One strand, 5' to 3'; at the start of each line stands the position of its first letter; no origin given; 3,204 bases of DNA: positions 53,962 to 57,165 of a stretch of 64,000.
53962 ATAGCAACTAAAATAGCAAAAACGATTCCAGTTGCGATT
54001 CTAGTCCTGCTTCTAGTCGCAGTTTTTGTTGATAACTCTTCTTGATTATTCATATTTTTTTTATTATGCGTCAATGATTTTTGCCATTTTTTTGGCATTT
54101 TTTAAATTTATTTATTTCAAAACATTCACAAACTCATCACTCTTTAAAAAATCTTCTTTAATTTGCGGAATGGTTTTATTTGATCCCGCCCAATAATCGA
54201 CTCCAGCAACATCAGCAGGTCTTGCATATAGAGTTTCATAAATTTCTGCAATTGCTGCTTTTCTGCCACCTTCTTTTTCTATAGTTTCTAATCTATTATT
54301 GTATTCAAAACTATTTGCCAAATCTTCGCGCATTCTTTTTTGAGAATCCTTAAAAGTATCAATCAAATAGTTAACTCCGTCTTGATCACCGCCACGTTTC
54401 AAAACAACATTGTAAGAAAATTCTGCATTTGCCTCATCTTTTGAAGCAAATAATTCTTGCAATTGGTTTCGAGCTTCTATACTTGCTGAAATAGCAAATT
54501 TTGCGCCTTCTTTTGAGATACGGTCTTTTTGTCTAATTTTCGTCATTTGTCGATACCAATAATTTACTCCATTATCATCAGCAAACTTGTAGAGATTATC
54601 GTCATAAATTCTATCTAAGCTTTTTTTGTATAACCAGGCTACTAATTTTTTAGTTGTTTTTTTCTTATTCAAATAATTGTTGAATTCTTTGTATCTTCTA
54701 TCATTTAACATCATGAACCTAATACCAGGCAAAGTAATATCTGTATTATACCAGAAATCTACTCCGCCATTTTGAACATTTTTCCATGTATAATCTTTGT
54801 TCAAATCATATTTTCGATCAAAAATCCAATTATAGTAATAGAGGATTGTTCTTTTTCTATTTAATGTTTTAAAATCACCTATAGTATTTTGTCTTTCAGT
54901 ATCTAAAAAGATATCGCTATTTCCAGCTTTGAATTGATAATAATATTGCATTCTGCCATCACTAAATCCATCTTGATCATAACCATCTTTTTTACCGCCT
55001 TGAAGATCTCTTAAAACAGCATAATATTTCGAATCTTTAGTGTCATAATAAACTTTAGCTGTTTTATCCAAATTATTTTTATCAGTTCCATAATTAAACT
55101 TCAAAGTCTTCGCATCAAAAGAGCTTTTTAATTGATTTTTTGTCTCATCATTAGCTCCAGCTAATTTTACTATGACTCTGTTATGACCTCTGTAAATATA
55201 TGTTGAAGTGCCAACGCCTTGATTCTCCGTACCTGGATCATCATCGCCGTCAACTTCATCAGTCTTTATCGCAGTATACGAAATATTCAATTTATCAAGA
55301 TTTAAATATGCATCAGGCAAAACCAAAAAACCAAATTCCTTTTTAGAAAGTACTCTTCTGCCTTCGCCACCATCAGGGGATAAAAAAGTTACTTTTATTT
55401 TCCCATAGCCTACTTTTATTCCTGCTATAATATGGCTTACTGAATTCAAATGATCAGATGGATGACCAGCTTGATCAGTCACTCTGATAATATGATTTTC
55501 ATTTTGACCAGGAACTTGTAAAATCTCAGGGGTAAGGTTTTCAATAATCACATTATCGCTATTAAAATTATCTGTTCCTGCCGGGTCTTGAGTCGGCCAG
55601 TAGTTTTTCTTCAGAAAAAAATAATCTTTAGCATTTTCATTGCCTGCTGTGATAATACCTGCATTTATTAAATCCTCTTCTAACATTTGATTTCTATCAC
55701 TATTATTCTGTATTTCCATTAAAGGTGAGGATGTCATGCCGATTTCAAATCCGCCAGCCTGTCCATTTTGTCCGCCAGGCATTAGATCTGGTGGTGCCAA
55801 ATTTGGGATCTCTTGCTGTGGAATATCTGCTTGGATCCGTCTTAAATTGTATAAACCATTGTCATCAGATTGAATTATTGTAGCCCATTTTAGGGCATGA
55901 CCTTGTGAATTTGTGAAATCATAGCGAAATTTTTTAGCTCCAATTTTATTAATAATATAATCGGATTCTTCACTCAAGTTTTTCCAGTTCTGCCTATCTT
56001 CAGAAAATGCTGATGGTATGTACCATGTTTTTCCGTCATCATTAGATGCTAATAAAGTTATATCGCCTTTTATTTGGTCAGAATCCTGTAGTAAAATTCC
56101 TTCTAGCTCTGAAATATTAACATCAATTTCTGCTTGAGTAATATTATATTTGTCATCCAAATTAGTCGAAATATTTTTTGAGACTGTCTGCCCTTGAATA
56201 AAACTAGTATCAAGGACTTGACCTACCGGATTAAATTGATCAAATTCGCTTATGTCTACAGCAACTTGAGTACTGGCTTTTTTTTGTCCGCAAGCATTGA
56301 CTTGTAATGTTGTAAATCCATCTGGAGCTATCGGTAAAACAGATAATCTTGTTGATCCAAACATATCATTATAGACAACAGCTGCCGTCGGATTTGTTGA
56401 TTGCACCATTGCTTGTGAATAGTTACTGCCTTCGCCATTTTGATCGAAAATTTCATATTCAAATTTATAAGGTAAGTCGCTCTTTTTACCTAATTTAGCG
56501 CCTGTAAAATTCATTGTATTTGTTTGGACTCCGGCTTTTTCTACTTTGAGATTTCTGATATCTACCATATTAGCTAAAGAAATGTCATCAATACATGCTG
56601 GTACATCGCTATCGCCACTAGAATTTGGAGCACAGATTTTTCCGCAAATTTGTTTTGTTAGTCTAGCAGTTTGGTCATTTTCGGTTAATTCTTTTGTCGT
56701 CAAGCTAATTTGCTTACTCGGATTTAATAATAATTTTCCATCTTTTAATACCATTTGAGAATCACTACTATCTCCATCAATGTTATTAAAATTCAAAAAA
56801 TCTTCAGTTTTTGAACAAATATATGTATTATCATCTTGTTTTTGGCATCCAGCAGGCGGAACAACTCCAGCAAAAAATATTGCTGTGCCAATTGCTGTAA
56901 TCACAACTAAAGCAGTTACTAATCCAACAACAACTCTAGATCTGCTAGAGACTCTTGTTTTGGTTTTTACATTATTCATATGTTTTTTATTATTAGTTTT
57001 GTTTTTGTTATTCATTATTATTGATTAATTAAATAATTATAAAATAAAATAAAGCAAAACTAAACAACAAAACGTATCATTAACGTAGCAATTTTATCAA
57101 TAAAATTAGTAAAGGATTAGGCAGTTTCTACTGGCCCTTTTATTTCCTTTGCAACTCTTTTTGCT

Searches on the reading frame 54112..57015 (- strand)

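Call 67: search_protein_families(library=pfam, proteins=[window:54112-57015:-], max_evalue=0.001)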
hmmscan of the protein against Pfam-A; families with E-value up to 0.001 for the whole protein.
window:54112-57015:- (967 aa): 1 family
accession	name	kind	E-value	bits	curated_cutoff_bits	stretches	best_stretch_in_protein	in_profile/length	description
PF13946.11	DUF4214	-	1.2e-06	28.9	23.2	0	924-964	26-70/72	Domain of unknown function (DUF4214)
